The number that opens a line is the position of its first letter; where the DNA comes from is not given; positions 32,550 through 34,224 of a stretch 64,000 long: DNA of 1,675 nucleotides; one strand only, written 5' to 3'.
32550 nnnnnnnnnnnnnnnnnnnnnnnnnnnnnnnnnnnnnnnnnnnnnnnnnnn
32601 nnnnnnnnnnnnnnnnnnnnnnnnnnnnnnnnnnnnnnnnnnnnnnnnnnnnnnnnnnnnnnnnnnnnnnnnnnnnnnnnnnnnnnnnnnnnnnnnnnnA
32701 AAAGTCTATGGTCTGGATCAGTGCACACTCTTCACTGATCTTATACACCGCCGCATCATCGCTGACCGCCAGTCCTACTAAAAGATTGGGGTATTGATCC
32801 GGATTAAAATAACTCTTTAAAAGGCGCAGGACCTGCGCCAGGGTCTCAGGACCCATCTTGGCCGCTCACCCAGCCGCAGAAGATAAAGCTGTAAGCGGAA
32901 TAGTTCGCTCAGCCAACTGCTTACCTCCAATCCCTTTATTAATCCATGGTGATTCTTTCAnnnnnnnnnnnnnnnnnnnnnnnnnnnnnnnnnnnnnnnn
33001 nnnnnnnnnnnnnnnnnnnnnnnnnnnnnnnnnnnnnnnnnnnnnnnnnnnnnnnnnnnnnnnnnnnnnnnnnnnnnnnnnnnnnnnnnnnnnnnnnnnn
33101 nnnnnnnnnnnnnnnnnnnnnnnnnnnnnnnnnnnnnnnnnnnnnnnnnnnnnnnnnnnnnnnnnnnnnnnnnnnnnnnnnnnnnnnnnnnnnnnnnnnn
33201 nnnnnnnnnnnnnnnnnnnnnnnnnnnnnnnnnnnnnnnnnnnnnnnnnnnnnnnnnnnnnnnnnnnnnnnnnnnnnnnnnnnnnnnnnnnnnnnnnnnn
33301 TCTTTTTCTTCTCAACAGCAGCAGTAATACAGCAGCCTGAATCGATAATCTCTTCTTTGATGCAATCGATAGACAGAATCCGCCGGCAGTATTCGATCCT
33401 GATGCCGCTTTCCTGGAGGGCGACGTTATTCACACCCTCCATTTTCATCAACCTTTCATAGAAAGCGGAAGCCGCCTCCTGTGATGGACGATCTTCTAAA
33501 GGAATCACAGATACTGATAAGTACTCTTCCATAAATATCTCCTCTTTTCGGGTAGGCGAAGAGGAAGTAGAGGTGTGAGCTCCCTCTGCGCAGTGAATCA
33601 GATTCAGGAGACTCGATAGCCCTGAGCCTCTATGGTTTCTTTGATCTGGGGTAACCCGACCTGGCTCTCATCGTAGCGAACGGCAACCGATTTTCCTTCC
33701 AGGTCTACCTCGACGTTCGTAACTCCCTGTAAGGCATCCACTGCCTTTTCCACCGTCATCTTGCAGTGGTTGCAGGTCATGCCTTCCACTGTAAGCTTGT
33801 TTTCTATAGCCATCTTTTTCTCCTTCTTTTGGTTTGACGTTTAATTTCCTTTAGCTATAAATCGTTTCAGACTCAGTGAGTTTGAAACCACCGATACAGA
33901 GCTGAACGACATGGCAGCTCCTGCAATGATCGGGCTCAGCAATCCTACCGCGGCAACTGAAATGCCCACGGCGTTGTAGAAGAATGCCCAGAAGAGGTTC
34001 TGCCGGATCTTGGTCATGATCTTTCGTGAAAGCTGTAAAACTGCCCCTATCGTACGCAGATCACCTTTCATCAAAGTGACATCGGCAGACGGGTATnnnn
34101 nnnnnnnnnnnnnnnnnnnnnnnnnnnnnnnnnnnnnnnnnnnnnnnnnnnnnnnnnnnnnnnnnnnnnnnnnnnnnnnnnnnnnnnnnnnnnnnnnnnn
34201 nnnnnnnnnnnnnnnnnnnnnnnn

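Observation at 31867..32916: selD is itself a selenoprotein here: in-frame UGA at the catalytic position, TTG start; a default ORF call would truncate it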

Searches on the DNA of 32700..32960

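Call 18: search_rna_families(source=window, start=32700, end=32960, threshold=evalue, max_evalue=10, show_alignments=3)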
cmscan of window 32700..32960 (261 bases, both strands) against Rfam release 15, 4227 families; matches with E-value up to 10: 2.
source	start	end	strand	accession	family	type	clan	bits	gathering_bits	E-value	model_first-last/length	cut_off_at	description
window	32810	32888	-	RF02171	RFPL3-AS1_1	Gene; lncRNA;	-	10.9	70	2.2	1-88/88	no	RFPL3 antisense RNA 1 conserved region 1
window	32716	32763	-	RF01139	sR2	Gene; snRNA; snoRNA; CD-box;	-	9.8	42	7.8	1-57/57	no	Small nucleolar RNA sR2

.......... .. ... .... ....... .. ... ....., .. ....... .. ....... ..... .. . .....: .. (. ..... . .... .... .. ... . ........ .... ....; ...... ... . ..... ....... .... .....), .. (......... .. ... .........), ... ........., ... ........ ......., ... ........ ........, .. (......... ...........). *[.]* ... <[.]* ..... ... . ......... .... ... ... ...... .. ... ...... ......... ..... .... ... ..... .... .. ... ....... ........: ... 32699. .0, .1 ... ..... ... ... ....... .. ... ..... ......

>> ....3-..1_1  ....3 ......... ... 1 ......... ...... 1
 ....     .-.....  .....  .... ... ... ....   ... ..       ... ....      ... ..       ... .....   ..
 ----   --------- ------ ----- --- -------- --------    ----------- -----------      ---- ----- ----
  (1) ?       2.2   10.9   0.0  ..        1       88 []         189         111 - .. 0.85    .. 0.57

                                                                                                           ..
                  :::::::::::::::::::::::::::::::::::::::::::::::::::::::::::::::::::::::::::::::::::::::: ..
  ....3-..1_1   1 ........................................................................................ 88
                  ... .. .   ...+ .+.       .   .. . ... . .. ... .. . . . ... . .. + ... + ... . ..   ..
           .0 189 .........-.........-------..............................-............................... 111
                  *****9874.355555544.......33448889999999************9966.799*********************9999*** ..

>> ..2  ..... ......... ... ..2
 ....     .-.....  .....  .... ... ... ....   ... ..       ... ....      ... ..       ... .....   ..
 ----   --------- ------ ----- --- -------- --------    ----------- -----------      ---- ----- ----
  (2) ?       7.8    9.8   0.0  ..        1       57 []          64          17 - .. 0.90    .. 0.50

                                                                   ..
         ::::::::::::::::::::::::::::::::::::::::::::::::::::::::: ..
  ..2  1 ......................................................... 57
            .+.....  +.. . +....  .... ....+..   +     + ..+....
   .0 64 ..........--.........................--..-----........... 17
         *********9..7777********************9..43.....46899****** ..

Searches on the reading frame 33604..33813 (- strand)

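Call 22: search_protein_families(library=ncbifam, proteins=[window:33604-33813:-], max_evalue=0.00001)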
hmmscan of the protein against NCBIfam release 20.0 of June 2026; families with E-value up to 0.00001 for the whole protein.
window:33604-33813:- (69 aa): 11 families
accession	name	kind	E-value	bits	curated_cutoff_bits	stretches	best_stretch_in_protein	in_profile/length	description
NF033795.1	chaper_CopZ_Bs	exception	2e-27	95.2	91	1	6-68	3-65/66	copper chaperone CopZ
TIGR00003.1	TIGR00003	subfamily_domain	3.4e-20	72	62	1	6-68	3-65/66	copper ion binding protein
NF033794.2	chaper_CopZ_Eh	exception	6.2e-19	67.9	95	1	5-67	2-64/68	copper chaperone CopZ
NF047957.1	CopZ_AFE_1862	equivalog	5e-18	65.3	85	1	6-68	2-61/62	CopZ family metallochaperone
NF033781.1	chaper_CopP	exception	9.9e-16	57.7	112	1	5-68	2-64/65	copper-binding metallochaperone CopP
NF033556.1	MerTP_fusion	equivalog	4.5e-15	55.7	180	1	5-68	122-185/186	mercuric transport protein MerTP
NF041115.1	UxxU_metal_bind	equivalog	1.8e-13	50.4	95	1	6-67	7-68/74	metal-binding (seleno)protein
TIGR02052.1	MerP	equivalog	1e-11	45.2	92.55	1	7-67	27-87/92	mercury resistance system periplasmic binding protein MerP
NF010311.1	PRK13748.1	subfamily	6.1e-09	35.3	600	1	6-68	2-63/560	mercury(II) reductase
NF045683.1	MerT_CopZ_Se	exception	7.9e-09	35.3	375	1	7-67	166-226/235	MerT/CopZ fusion-like heavy metal transport selenoprotein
NF008262.1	PRK11033.1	equivalog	3.1e-06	25.9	1005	1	7-68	45-104/731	zinc/cadmium/mercury/lead-transporting ATPase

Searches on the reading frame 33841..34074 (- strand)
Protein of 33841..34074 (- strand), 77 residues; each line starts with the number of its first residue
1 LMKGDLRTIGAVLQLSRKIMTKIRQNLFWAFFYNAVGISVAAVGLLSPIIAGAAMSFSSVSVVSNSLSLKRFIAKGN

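Call 22: search_protein_families(library=ncbifam, proteins=[window:33841-34074:-], max_evalue=0.00001)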
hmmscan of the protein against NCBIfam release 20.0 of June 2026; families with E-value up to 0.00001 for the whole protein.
window:33841-34074:- (77 aa): 4 families
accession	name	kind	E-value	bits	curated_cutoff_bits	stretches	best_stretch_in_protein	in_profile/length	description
TIGR01511.1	ATPase-IB1_Cu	subfamily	4e-19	68.9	397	1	4-70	470-542/542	copper-translocating P-type ATPase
TIGR01525.1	ATPase-IB_hvy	subfamily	1.9e-16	60.1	346.25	1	1-69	491-560/560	heavy metal translocating P-type ATPase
NF007952.0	PRK10671.1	equivalog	1.9e-15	56.1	1316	1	1-75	756-837/838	copper-exporting P-type ATPase CopA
TIGR01512.1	ATPase-IB2_Cd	subfamily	4.8e-06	25.5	313.5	1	2-69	425-492/494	cadmium family heavy metal-translocating P-type ATPase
